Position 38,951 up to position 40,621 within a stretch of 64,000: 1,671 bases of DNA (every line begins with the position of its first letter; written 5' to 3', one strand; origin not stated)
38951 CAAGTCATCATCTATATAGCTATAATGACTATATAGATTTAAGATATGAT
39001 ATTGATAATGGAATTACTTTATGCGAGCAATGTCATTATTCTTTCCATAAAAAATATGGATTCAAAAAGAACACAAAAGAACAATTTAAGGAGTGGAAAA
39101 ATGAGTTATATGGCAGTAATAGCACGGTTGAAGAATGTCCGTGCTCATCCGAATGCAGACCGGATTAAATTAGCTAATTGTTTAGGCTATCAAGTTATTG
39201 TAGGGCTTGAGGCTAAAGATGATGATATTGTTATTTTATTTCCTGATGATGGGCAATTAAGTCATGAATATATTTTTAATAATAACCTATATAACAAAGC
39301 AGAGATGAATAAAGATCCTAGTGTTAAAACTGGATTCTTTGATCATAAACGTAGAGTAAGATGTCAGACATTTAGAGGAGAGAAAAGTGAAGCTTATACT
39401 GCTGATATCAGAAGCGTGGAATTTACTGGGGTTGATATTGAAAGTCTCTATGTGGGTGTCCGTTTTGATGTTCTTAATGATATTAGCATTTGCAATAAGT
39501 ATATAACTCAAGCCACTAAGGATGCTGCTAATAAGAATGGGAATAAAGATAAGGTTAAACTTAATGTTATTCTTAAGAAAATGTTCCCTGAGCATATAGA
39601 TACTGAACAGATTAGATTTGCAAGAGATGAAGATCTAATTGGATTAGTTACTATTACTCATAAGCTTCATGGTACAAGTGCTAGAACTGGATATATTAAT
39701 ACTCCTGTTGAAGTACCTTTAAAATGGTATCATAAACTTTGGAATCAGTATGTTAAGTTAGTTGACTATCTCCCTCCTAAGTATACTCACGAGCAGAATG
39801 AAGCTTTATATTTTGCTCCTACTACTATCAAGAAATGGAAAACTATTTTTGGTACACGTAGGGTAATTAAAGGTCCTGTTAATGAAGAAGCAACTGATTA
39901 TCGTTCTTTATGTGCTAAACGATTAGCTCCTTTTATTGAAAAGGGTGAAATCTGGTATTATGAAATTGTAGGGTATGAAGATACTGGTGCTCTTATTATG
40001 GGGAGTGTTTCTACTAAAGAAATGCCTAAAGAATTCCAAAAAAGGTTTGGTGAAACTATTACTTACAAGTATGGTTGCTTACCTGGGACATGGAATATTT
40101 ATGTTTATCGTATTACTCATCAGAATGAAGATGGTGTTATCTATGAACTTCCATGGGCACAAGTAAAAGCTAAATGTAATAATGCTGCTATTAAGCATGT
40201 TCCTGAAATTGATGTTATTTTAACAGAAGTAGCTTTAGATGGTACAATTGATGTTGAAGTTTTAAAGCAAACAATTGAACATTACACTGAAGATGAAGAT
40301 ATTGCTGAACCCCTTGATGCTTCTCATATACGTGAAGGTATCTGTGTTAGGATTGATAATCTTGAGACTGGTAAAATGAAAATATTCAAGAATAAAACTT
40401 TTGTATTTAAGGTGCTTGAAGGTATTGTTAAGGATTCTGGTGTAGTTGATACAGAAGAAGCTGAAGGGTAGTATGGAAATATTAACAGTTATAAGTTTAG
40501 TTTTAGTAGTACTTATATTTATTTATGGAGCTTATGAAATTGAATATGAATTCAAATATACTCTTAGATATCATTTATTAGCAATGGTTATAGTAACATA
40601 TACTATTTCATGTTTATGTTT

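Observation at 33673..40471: RNA damage-reversal cluster: alarmone hydrolase, Pnk kinase, HAD and PPP phosphatases, Rnl2-type ligase with extra N-terminal domain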

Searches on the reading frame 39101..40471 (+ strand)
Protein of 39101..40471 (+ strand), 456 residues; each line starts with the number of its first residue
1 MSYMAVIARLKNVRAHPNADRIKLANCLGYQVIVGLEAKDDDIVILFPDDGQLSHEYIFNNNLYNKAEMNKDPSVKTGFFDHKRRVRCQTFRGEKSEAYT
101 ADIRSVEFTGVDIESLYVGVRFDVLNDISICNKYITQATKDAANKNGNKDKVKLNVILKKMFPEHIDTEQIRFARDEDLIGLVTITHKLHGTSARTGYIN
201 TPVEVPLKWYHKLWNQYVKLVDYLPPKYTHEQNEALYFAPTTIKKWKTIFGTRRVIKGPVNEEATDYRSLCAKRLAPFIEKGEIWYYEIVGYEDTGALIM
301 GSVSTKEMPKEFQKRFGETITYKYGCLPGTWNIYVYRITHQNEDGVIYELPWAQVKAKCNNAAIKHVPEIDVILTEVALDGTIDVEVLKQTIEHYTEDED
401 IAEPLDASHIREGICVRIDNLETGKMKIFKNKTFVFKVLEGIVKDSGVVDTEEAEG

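Call 4: search_protein_families(library=pfam, proteins=[window:39101-40471:+], max_evalue=0.01)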
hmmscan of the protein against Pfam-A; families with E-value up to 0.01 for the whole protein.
window:39101-40471:+ (456 aa): 1 family
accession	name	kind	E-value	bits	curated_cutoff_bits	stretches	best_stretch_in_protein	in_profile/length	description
PF09414.15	RNA_ligase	-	1.6e-05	25.5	27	1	183-430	3-169/171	RNA ligase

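Call 5: search_solved_structures(query=window:39101-40471:+, max_evalue=1, show_alignments=2)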
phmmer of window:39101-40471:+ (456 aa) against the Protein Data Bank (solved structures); distinct sequences matched with E-value up to 1: 0.

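Call 6: search_protein_families(library=ncbifam, proteins=[window:39101-40471:+], max_evalue=0.01)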
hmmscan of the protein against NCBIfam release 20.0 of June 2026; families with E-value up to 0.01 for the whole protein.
window:39101-40471:+ (456 aa): 1 family
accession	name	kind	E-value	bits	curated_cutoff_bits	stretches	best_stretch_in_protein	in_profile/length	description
TIGR02306.1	RNA_lig_DRB0094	equivalog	4.3e-05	22.6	151.15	1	5-200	3-178/341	RNA ligase (ATP)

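Call 7: search_protein_families(library=phrogs, proteins=[window:39101-40471:+], max_evalue=0.001)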
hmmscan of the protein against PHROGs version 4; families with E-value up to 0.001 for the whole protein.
window:39101-40471:+ (456 aa): 1 family
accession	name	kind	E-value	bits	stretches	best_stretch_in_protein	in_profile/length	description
phrog_968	-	DNA, RNA and nucleotide metabolism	2e-55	189.3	1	2-441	8-393/398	RNA ligase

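Call 10: search_dna_similar(query=window:39101-40471:+, collection=phages, mode=protein, max_rows=25)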
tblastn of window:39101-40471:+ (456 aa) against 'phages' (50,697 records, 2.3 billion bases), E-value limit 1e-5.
Records with a match: 369; places in all: 370; records where one place covers at least 80% of the query: 360.
Best place of each record, by identity: <60% 369.
By first word of the organism name: Mycobacterium 296; Microbacterium 27; Gordonia 22; Bacillus 8; Prevotella 5; Alishewanella 2; Synechococcus 2; Vibrio 1; Lysinibacillus 1; Xanthomonas 1; and 4 more.
By host as written in the record: Mycobacterium smegmatis mc2 155 208; Mycobacterium smegmatis mc#155 47; Mycobacterium smegmatis mc2155 20; Gordonia terrae 3612 20; Microbacterium foliorum NRRL B-24224 SEA 9; Microbacterium foliorum NRRL B-24224 8; Mycobacterium sp. 7; Microbacterium paraoxydans NWU1 6; and 23 more.
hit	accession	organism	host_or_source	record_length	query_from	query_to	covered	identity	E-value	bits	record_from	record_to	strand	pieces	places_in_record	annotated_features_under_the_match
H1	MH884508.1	Bacillus phage vB_BcoS-136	Bacillus cohnii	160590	1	453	99%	35.3%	2e-60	219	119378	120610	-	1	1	RNA ligase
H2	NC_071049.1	Bacillus phage vB_BcoS-136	Bacillus cohnii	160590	1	453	99%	35.3%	2e-60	219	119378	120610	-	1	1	RNA ligase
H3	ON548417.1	Bacillus phage vB_BanS-Thrax1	Bacillus anthracis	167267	1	450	99%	35.0%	1e-56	208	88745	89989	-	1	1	RNA ligase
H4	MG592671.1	Vibrio phage 2.275.O._10N.286.54.E11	Vibrio cyclitrophicus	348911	7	453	98%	35.2%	6e-67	238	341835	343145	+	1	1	RNA ligase domain protein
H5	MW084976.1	Bacillus phage Kirov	Bacillus cereus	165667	1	455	100%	34.2%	6e-58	212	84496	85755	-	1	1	RNA ligase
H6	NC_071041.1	Bacillus phage Kirov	Bacillus cereus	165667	1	455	100%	34.2%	6e-58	212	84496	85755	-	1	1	RNA ligase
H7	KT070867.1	Bacillus phage PBC2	Bacillus cereus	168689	1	450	99%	34.2%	2e-56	207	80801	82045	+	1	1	2'-5' RNA ligase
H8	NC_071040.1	Bacillus phage PBC2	Bacillus cereus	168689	1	450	99%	34.2%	2e-56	207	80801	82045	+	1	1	2'-5' RNA ligase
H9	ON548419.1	Bacillus phage vB_BanS-Thrax3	Bacillus anthracis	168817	1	450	99%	33.6%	4e-56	206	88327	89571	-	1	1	RNA ligase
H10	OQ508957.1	Alishewanella phage vB_AspM_Slickus01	Alishewanella sp. SMS8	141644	2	454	99%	32.6%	9e-51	191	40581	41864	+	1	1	putative RNA ligase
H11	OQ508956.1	Alishewanella phage vB_AspM_Slicko01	Alishewanella sp. SMS8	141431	2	454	99%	32.4%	9e-51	191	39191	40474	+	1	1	putative RNA ligase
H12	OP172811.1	Lysinibacillus phage LC76P1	Lysinibacillus capsici DO76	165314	1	453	99%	31.8%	5e-54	200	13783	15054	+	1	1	hypothetical protein (x2)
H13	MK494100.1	Mycobacterium phage Halena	Mycobacterium smegmatis mc#155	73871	1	454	100%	31.1%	1e-37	152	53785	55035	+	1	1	83: RNA ligase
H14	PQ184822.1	Mycobacterium phage MAckerman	Mycobacterium smegmatis mc2155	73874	1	454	100%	31.1%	1e-37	152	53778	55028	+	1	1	84: RNA ligase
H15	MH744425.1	Mycobacterium phage Wamburgrxpress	Mycobacterium smegmatis mc2 155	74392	1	454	100%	31.1%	1e-37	152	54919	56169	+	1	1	84: RNA ligase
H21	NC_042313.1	Mycobacterium phage JoeDirt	Mycobacterium smegmatis mc2 155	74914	1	454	100%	30.9%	1e-37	152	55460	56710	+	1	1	87: RNA ligase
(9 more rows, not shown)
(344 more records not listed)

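Call 12: find_homologous_proteins(query=window:39101-40471:+, max_evalue=0.00001)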
Query window:39101-40471:+ (456 aa): 3615 proteins with E <= 0.00001 among 8000 candidates; the best 120 are listed.
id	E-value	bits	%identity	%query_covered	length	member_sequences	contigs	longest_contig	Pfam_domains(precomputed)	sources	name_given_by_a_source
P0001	0.0e+0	1045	100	99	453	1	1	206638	PF09414.16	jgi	jgi:hypothetical protein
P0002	3.2e-226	770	74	100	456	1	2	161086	PF09414.16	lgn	-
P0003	2.9e-183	628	62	100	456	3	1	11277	-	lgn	-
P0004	2.7e-182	625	61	100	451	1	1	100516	-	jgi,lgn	-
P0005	6.6e-180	617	61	100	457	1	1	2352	PF09414.16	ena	-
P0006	1.5e-168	579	60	100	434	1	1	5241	PF09414.16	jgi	jgi:hypothetical protein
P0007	9.1e-168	577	60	97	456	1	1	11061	PF09414.16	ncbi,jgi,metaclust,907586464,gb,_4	metaclust:\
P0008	2.8e-167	575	60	100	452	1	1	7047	PF09414.16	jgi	jgi:hypothetical protein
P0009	5.1e-163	561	59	97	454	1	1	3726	PF09414.16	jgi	jgi:hypothetical protein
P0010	1.1e-161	557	59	100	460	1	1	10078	PF09414.16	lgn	-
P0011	6.1e-160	551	56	100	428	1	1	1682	-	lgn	-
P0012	5.7e-159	548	57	100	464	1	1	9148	PF21189.4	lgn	-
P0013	6.6e-159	548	58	100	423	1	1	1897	PF09414.16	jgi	-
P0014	1.7e-158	546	57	100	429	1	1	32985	PF09414.16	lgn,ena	-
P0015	2.1e-158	546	55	100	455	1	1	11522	-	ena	-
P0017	7.2e-155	534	57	100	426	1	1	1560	PF09414.16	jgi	jgi:hypothetical protein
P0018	1.0e-149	517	54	100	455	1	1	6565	PF09414.16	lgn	-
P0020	6.2e-149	515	54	100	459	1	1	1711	PF09414.16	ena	-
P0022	1.5e-147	510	55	100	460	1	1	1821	PF09414.16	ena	-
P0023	1.6e-147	510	52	98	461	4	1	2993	PF09414.16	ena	-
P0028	5.6e-143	495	52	100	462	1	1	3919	PF09414.16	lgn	-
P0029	6.4e-143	495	52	100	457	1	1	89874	PF09414.16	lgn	-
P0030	7.0e-143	495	51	100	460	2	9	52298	PF09414.16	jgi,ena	-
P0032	1.1e-142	494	51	100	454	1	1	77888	PF09414.16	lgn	-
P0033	1.6e-142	494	51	99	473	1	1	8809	PF09414.16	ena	-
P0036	6.1e-138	479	50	97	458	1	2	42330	PF09414.16,PF21189.4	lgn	-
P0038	3.9e-136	473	50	100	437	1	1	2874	PF09414.16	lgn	-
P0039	1.4e-135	471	50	100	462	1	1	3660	PF09414.16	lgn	-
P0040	8.1e-135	468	52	100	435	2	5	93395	PF09414.16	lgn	-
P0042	2.2e-131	457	50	100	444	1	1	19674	PF09414.16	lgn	-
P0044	5.5e-128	446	48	100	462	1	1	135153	-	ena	-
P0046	7.5e-126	439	51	100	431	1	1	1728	PF09414.16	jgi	jgi:hypothetical protein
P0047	1.1e-115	405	47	100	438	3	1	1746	PF09414.16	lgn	-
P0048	4.3e-114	400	49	99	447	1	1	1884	PF09414.16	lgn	-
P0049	8.8e-114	399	47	100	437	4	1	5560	PF09414.16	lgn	-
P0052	2.1e-107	378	45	99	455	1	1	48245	PF09414.16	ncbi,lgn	-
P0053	2.8e-105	371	44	99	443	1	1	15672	PF09414.16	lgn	-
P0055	2.8e-104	368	44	100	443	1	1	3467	PF09414.16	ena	-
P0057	5.2e-101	357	44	100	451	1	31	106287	PF09414.16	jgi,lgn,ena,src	-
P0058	3.5e-100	354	45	100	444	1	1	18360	PF09414.16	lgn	-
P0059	4.4e-99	350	44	100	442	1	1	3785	PF09414.16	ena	-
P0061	5.7e-95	337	42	100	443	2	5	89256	PF09414.16,PF21189.4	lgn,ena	-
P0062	6.0e-95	337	43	100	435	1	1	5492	PF09414.16,PF21189.4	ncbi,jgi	jgi:hypothetical protein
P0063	9.0e-92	326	41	99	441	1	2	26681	PF09414.16,PF21189.4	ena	-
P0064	1.2e-91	326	42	100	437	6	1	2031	PF09414.16,PF21189.4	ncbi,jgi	jgi:hypothetical protein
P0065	1.7e-91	325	42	100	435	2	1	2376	PF09414.16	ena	-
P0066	1.1e-90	323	42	100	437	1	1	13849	PF09414.16,PF21189.4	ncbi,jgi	jgi:hypothetical protein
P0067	1.4e-90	322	41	100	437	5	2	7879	PF09414.16,PF21189.4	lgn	-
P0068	2.4e-90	322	41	100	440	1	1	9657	PF09414.16,PF21189.4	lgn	-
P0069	3.2e-90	321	42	100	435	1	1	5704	PF09414.16,PF21189.4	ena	-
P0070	3.9e-90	321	42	100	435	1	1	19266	PF09414.16,PF21189.4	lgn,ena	-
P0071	4.0e-90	321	41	100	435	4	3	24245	PF09414.16,PF21189.4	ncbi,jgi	jgi:hypothetical protein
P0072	4.6e-90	321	41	100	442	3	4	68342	PF09414.16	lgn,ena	-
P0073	5.1e-90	321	40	100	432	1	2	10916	PF09414.16,PF21189.4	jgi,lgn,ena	jgi:RNA ligase (TIGR02306 family)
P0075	1.0e-89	320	41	100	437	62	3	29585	PF09414.16,PF21189.4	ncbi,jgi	jgi:RNA ligase (TIGR02306 family)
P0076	1.0e-89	320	41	100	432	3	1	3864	PF09414.16,PF21189.4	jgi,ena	jgi:RNA ligase (TIGR02306 family)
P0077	1.7e-89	319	42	100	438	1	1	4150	PF09414.16,PF21189.4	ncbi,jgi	jgi:hypothetical protein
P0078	1.9e-89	319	42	100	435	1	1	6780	PF09414.16,PF21189.4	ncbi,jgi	jgi:hypothetical protein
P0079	2.3e-89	318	41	100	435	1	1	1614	PF09414.16,PF21189.4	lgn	-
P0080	2.6e-89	318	41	100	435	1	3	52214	PF09414.16,PF21189.4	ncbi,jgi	jgi:hypothetical protein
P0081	2.7e-89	318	42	100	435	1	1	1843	PF09414.16,PF21189.4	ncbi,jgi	jgi:hypothetical protein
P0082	2.7e-89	318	41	100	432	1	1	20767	PF09414.16,PF21189.4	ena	-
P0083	4.0e-89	318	40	100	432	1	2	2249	PF09414.16,PF21189.4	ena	-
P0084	5.1e-89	317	40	100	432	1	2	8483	PF09414.16,PF21189.4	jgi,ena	jgi:RNA ligase (TIGR02306 family)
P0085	7.8e-89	317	41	100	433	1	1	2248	PF09414.16,PF21189.4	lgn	-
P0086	8.0e-89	317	40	100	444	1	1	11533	PF09414.16,PF21189.4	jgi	jgi:hypothetical protein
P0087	1.0e-88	316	40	100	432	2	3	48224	PF09414.16,PF21189.4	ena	-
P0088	1.3e-88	316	40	100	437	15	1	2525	PF09414.16,PF21189.4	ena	-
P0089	1.5e-88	316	42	100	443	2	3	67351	PF09414.16,PF21189.4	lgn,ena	-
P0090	1.5e-88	316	40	100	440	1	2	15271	PF21189.4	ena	-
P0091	1.6e-88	316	40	100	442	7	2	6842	PF09414.16,PF21189.4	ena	-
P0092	1.6e-88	316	41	100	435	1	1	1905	PF09414.16,PF21189.4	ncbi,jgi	jgi:hypothetical protein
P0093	2.3e-88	315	40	100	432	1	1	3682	PF09414.16,PF21189.4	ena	-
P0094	2.7e-88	315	40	100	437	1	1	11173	PF21189.4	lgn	-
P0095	2.8e-88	315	41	99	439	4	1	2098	PF09414.16,PF21189.4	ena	-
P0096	3.8e-88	314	43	99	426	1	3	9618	PF09414.16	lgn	-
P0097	5.0e-88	314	41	100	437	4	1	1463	PF09414.16,PF21189.4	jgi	jgi:RNA ligase (TIGR02306 family)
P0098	5.2e-88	314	41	100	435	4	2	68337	PF09414.16,PF21189.4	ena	-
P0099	5.5e-88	314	41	100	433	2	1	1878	PF09414.16,PF21189.4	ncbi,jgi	jgi:hypothetical protein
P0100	7.2e-88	314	41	100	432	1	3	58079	PF09414.16,PF21189.4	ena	-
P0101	7.2e-88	313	40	100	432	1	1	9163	PF09414.16,PF21189.4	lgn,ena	-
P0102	7.3e-88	313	41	100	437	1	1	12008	PF09414.16,PF21189.4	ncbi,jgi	jgi:RNA ligase (TIGR02306 family)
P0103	8.3e-88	313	42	99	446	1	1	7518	PF09414.16,PF21189.4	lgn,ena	-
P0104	1.1e-87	313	41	100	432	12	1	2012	PF09414.16,PF21189.4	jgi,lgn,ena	jgi:RNA ligase (TIGR02306 family)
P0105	1.4e-87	313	41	100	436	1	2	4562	PF09414.16,PF21189.4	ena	-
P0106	1.7e-87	312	40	100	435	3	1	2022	PF09414.16,PF21189.4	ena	-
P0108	2.5e-87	312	41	99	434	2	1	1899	PF09414.16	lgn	-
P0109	2.6e-87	312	40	100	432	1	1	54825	PF09414.16,PF21189.4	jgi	jgi:RNA ligase (TIGR02306 family)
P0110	3.1e-87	311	41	100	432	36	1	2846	PF09414.16,PF21189.4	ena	-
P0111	3.9e-87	311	41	99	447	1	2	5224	PF09414.16,PF21189.4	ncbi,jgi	jgi:hypothetical protein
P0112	4.0e-87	311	40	100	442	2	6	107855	PF09414.16,PF21189.4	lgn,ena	-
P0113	4.4e-87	311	40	100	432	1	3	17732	PF09414.16,PF21189.4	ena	-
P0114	4.5e-87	311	41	100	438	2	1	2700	PF09414.16,PF21189.4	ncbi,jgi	jgi:hypothetical protein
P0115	4.8e-87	311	41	100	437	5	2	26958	PF09414.16,PF21189.4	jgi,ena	jgi:RNA ligase (TIGR02306 family)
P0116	6.1e-87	310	41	100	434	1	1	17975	PF09414.16,PF21189.4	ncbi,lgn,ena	-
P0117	7.6e-87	310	40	100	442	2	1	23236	PF09414.16,PF21189.4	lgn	-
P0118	9.9e-87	310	41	100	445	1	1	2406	PF09414.16,PF21189.4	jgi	-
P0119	1.3e-86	309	39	100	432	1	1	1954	PF09414.16,PF21189.4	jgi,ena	-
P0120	1.5e-86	309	42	100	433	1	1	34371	PF09414.16,PF21189.4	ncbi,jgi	jgi:hypothetical protein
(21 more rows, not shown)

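Call 14: search_protein_families(library=pfam, proteins=[P0075, P0036, P0012], max_evalue=1)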
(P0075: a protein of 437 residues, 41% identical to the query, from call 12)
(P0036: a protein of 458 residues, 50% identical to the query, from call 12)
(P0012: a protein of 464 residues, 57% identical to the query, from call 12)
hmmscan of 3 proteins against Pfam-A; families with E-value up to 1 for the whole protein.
P0075 (437 aa): 3 families
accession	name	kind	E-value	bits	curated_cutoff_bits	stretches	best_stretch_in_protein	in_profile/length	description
PF09414.15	RNA_ligase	-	4e-11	43.8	27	1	180-400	2-156/171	RNA ligase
PF21189.3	PHA02142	-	6.4e-08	33.4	27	1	6-103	3-92/92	PHA02142 OB-fold domain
PF17973.7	bMG10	-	0.082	13.5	26.2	1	174-282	23-122/131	Bacterial Alpha-2-macroglobulin MG10 domain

P0036 (458 aa): 3 families
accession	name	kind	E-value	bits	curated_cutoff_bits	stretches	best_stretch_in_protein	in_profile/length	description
PF09414.15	RNA_ligase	-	1e-05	26.2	27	1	185-416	5-160/171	RNA ligase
PF21189.3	PHA02142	-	2.2e-05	25.2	27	1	5-55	3-54/92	PHA02142 OB-fold domain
PF14196.11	ATC_hydrolase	-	0.054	14.7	28.1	1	361-396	82-116/145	L-2-amino-thiazoline-4-carboxylic acid hydrolase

P0012 (464 aa): 3 families
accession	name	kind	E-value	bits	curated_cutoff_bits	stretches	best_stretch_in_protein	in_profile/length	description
PF21189.3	PHA02142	-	3.3e-06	27.9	27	1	6-92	3-87/92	PHA02142 OB-fold domain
PF09414.15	RNA_ligase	-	5.5e-05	23.8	27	1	184-423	4-161/171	RNA ligase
PF25210.1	Kelch_FKB95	-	0.057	13.5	70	1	184-308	139-261/268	FKB95, Kelch-repeats domain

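Call 16: search_solved_structures(query=A1, max_evalue=1, show_alignments=3)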
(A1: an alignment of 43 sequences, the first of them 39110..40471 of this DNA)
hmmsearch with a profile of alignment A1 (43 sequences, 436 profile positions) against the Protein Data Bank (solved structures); distinct sequences matched with E-value up to 1: 0.

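Call 21: find_encoding_contigs(protein=P0001, flank=10000, max_places=3)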
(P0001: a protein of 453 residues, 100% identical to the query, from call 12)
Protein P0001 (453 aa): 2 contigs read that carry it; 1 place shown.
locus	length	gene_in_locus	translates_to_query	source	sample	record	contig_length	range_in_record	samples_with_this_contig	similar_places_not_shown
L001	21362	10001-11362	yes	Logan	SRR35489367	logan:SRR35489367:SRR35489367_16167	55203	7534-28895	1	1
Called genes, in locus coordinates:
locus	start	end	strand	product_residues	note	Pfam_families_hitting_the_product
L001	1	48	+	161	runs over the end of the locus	PF15891:Nuc_deoxyri_tr2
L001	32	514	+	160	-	PF08719:NADAR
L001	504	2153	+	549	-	PF04095:NAPRTase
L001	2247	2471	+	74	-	-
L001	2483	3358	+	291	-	PF01145:Band_7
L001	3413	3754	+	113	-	-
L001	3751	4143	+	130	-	PF11750:DUF3307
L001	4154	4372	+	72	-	-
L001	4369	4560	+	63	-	-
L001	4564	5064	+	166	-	PF13328:HD_4, PF01966:HD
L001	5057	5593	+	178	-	PF13671:AAA_33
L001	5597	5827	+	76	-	-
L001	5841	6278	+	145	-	-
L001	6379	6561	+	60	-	-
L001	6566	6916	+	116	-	-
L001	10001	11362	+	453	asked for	PF09414:RNA_ligase (faint)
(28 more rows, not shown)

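Call 27: predict_structure(alignment_id=A1)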
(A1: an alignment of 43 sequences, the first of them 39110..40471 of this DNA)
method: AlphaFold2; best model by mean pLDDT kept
length: 453 residues; sequences in the alignment: 43
mean_pLDDT: 91.3   pTM: 0.84
mean pLDDT of the five models: 91.3, 91.3, 89.8, 89.5, 87.3
residues with pLDDT >= 90: 320; 70-90: 121; 50-70: 11; < 50: 1
segments of 3 or more residues with pLDDT < 50: none
pLDDT, mean of each block of 10 residues (from residue 1): 96 94 94 96 92 96 96 93 91 94 96 93 95 86 62 83 85 91 96 93 93 89 82 88 92 89 93 96 97 92 95 96 96 93 89 98 97 79 90 94 96 94 93 93 82 74
secondary structure, 60 per line:
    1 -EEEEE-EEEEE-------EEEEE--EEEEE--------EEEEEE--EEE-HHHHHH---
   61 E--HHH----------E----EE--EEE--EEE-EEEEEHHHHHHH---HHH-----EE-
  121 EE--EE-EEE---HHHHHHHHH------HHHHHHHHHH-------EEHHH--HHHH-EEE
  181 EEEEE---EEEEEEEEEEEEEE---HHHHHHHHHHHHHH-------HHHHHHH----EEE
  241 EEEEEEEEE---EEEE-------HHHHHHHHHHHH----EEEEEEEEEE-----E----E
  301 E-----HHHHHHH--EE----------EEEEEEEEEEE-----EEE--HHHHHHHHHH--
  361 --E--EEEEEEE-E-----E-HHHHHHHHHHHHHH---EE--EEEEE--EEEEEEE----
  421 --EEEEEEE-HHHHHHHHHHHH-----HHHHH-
elements in order: E2-6 E8-12 E20-24 E27-31 E40-45 E48-50 H52-57 E86-88 E91-93 E95-99 H100-106 E128-130 H134-142 H149-158 H173-176 E178-185 E189-202 H206-219 H227-233 E238-249 E253-256 H264-275 E280-289 H307-313 E328-338 E344-346 H349-358 E366-372 H382-395 E403-407 E410-416 E423-429 H431-442 H448-452
